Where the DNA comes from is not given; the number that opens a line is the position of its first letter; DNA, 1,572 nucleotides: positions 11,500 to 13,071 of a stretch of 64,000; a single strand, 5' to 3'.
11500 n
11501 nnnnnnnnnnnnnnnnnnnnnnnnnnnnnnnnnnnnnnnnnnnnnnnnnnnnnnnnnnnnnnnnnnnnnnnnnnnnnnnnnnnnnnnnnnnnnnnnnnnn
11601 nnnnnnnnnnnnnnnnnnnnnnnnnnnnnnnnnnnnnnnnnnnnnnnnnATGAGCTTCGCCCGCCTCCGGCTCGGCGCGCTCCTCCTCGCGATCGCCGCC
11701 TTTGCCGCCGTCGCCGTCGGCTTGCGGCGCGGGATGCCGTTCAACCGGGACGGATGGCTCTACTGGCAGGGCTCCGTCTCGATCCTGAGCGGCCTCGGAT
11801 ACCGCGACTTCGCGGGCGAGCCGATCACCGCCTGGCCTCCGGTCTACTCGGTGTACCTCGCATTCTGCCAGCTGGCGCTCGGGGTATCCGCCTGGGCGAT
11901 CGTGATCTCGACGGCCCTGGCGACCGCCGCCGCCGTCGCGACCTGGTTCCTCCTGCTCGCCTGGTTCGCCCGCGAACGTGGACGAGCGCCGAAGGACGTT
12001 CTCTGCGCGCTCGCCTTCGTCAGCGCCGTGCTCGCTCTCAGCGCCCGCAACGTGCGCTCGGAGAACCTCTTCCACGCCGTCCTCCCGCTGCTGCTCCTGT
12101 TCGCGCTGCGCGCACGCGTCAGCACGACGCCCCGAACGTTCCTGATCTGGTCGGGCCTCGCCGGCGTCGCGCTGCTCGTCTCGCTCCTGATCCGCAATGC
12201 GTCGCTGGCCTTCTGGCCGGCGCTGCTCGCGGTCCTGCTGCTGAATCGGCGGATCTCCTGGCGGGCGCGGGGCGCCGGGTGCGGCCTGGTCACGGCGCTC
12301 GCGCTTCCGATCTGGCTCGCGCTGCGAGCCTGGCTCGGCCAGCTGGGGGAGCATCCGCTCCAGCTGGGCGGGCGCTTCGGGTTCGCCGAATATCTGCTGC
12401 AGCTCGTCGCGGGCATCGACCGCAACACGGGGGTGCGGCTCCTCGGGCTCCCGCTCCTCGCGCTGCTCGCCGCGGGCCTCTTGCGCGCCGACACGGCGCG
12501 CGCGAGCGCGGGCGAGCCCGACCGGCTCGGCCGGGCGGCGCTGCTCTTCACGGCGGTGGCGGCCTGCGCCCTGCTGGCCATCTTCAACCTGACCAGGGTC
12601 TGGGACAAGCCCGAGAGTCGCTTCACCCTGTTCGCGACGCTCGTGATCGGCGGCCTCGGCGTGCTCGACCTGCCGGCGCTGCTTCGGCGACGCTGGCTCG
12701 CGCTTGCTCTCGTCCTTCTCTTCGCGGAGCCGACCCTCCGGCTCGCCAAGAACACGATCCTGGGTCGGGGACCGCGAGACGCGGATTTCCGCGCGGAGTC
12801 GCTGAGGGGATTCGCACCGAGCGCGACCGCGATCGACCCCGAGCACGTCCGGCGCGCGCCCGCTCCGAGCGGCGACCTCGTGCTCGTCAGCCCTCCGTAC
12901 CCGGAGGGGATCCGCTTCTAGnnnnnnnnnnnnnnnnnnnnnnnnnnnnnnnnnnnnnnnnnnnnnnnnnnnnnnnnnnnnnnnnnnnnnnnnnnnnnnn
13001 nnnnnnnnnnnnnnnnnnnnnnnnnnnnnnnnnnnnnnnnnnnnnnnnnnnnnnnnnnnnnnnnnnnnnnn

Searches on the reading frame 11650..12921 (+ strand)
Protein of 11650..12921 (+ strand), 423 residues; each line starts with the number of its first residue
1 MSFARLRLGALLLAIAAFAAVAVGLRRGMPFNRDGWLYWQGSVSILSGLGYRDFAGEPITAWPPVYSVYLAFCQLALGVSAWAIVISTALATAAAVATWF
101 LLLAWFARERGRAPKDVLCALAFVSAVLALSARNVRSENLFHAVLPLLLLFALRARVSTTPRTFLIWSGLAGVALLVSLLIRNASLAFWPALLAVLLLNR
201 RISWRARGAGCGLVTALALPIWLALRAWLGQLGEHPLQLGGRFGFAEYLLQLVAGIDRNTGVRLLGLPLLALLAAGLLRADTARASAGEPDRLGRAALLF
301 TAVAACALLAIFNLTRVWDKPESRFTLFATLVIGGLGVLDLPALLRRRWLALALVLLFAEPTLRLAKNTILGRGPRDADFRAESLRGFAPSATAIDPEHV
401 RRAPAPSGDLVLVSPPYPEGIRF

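Call 59: find_homologous_proteins(query=window:11650-12921:+, max_evalue=1e-10)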
Query window:11650-12921:+ (423 aa): 37 proteins with E <= 1e-10 among 8000 candidates.
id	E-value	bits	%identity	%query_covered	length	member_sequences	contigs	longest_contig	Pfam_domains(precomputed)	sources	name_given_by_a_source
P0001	1.9e-262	889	100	100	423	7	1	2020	-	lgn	-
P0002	4.5e-201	686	80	93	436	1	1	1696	-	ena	-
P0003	9.5e-199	679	77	100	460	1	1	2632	-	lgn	-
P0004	1.2e-198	678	78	94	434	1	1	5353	-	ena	-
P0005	1.7e-198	678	79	93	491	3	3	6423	-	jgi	jgi:hypothetical protein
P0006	2.1e-196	671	76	95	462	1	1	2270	-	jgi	jgi:hypothetical protein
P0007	8.5e-196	669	76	100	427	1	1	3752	-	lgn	-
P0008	4.2e-193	660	74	99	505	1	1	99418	-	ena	-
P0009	2.8e-191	654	78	93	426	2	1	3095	-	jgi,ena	-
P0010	4.7e-191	653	74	93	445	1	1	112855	-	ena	-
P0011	9.5e-191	652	79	92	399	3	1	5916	-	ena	-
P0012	1.4e-190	652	72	100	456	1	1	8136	-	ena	-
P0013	1.7e-190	652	75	94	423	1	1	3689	-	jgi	jgi:hypothetical protein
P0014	2.9e-189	648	78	93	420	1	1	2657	-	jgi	jgi:hypothetical protein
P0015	3.9e-188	644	78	93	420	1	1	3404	-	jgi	-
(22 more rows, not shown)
